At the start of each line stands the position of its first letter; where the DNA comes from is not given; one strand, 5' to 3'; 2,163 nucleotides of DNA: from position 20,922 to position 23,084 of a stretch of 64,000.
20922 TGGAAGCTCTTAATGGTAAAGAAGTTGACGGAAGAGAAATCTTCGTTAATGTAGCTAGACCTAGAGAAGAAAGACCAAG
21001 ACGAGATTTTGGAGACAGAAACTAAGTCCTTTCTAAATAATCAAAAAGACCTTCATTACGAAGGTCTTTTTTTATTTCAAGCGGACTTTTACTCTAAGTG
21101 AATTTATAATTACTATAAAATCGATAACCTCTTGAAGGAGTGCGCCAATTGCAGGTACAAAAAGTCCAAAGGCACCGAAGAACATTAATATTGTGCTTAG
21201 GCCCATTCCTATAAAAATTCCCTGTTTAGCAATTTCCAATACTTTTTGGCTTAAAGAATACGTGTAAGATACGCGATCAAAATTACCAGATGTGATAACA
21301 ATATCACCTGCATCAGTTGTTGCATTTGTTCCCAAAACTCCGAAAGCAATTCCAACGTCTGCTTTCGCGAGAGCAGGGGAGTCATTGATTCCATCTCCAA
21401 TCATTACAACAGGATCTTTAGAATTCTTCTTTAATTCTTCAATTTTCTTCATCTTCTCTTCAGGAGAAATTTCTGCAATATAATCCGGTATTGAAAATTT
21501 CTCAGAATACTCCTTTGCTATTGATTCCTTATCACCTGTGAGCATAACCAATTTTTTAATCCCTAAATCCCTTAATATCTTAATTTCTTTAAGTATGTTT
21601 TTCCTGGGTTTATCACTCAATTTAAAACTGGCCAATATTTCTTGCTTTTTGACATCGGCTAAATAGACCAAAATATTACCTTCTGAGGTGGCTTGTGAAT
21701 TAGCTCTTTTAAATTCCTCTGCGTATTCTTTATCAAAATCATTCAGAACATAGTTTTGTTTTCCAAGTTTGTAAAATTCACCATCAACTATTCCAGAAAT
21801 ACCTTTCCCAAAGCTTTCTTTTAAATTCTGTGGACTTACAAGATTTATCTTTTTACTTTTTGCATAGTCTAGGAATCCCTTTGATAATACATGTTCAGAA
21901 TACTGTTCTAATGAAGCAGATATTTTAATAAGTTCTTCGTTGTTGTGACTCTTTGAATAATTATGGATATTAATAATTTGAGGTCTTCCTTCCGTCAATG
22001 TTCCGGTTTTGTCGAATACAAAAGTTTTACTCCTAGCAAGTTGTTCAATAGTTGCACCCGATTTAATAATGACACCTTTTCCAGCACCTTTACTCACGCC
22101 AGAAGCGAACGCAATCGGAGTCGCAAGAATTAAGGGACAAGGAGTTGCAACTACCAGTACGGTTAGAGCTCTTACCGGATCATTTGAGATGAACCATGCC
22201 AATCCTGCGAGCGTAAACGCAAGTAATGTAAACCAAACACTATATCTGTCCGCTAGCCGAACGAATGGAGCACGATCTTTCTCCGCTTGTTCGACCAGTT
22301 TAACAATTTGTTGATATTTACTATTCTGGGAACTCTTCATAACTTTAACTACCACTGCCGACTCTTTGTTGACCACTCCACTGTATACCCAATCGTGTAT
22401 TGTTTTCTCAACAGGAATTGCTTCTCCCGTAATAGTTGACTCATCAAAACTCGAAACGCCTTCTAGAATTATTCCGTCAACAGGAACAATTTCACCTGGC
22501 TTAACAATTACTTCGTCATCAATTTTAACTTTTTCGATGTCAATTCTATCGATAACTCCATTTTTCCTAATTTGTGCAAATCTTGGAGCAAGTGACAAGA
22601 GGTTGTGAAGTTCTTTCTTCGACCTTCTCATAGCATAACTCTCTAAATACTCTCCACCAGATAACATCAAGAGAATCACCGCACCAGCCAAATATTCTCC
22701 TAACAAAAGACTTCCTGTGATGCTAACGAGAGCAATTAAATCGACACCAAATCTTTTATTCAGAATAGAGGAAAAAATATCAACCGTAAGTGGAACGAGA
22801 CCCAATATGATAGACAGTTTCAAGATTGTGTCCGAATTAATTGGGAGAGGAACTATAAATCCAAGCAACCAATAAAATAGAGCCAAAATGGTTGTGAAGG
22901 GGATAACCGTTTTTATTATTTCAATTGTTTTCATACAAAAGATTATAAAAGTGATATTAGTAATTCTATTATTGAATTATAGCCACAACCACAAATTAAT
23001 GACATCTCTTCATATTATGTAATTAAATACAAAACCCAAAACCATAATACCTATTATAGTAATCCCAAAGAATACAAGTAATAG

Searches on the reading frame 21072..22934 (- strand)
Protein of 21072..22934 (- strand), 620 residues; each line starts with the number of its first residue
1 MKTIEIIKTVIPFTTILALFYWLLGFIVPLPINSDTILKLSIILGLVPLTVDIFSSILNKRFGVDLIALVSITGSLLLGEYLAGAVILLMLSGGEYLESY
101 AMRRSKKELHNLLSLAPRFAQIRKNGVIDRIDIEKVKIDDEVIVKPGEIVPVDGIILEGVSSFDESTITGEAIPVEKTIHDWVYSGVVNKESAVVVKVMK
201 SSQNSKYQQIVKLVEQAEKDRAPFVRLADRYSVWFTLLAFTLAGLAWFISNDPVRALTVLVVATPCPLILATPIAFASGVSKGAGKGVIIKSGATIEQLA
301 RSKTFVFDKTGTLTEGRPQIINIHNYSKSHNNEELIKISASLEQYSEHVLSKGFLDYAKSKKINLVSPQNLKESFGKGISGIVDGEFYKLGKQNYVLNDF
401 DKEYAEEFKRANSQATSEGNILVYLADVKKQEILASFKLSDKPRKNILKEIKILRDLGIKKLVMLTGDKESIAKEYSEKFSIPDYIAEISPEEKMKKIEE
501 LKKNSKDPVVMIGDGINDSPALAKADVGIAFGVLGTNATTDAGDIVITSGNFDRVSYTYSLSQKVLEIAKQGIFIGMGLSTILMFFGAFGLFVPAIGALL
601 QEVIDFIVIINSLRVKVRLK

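Call 15: search_protein_families(library=pfam, proteins=[window:21072-22934:-], max_evalue=0.01)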
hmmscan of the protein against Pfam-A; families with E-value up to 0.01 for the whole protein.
window:21072-22934:- (620 aa): 2 families
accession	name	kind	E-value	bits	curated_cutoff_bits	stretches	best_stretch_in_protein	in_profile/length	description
PF00122.25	E1-E2_ATPase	-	2e-49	168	28.1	1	115-285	2-180/181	E1-E2 ATPase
PF00702.32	Hydrolase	-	4.3e-25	89.7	26.4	1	303-526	2-191/191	haloacid dehalogenase-like hydrolase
